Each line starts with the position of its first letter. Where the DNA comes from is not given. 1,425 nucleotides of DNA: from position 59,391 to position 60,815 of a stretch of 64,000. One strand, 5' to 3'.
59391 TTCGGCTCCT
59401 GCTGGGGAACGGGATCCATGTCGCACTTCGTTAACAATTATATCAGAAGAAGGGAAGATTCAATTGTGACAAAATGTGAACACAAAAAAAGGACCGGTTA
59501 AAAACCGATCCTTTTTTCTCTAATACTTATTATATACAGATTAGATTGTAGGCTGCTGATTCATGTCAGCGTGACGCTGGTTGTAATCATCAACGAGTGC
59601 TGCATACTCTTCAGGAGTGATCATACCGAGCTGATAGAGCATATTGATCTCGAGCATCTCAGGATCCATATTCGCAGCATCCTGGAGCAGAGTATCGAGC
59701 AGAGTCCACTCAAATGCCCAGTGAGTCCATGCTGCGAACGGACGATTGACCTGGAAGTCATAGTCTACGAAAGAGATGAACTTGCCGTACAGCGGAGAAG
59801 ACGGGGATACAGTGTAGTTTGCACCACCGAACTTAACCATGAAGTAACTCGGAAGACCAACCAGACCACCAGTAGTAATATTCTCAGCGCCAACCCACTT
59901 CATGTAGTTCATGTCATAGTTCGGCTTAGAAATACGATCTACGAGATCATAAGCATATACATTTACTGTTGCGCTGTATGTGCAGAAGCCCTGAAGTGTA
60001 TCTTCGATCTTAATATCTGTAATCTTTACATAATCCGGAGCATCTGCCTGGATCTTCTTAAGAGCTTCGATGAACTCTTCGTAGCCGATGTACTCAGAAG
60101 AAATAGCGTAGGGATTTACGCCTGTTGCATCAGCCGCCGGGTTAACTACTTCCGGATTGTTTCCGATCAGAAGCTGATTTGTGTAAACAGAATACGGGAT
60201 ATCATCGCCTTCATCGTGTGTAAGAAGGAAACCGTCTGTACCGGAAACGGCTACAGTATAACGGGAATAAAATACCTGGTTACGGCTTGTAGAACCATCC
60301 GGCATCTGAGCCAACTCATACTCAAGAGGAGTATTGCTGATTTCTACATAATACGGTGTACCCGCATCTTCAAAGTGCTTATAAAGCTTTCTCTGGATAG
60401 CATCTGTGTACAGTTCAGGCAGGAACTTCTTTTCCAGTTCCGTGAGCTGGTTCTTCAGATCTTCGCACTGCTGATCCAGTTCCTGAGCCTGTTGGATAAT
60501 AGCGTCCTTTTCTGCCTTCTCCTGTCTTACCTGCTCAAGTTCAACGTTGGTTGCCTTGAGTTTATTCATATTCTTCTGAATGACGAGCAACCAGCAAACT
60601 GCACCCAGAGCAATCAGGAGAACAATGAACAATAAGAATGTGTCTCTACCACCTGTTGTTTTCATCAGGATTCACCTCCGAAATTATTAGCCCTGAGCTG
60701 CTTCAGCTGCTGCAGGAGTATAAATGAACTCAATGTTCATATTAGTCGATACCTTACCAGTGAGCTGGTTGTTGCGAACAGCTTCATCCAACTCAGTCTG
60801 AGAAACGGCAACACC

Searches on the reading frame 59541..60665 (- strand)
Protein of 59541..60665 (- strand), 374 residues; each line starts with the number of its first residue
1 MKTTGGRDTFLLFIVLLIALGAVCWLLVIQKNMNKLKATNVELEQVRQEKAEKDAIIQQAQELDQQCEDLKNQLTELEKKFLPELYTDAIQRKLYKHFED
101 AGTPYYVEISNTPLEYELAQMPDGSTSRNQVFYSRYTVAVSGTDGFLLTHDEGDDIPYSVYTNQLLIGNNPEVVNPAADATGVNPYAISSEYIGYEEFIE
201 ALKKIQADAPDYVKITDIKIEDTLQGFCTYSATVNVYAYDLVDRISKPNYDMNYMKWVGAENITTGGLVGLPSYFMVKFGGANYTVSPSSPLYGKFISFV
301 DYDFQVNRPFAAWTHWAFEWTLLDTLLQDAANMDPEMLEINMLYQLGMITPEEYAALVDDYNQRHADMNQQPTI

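Call 4: search_protein_families(library=pfam, proteins=[window:59541-60665:-], max_evalue=0.1)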
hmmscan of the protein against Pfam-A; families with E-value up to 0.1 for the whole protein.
window:59541-60665:- (374 aa): 5 families
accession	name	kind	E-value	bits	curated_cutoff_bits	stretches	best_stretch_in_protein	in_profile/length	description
PF17561.7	TssO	-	0.0018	18.9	29.2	1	7-85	7-81/148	Type VI secretion system, TssO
PF06810.17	Phage_scaffold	-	0.0096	16.3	35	1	29-93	16-71/170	Phage capsid assembly scaffolding protein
PF14584.11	DUF4446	-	0.012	16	27.4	1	11-102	2-94/150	Protein of unknown function (DUF4446)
PF09177.16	STX6_10_61_N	-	0.018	16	29.4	1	29-79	10-62/99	Syntaxin 6/10/61, N-terminal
PF19915.4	bpX0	-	0.096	13.4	27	0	17-80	22-83/161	MoxR-vWA-beta-propeller ternary system domain bpX0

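Call 29: search_protein_families(library=ncbifam, proteins=[window:59541-60665:-], max_evalue=0.1)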
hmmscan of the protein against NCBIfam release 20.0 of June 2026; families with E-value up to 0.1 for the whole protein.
window:59541-60665:- (374 aa): 5 families
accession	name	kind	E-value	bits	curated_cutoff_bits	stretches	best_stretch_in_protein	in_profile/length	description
NF009347.0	PRK12705.1-4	equivalog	0.0072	15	579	1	11-80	11-73/473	hypothetical protein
NF049994.1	slr1306_fam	domain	0.0075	14.9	490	1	14-81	32-104/470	slr1306 family protein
NF040576.1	T2SS_GspM_XpsM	equivalog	0.0077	15.9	60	1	11-83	2-73/180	type II secretion system protein GspM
NF038305.1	HpsJ_fam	subfamily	0.0083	16.1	60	1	11-83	78-147/234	HpsJ family protein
TIGR01057.1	topA_arch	equivalog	0.028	12.6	458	1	196-231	81-116/618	DNA topoisomerase I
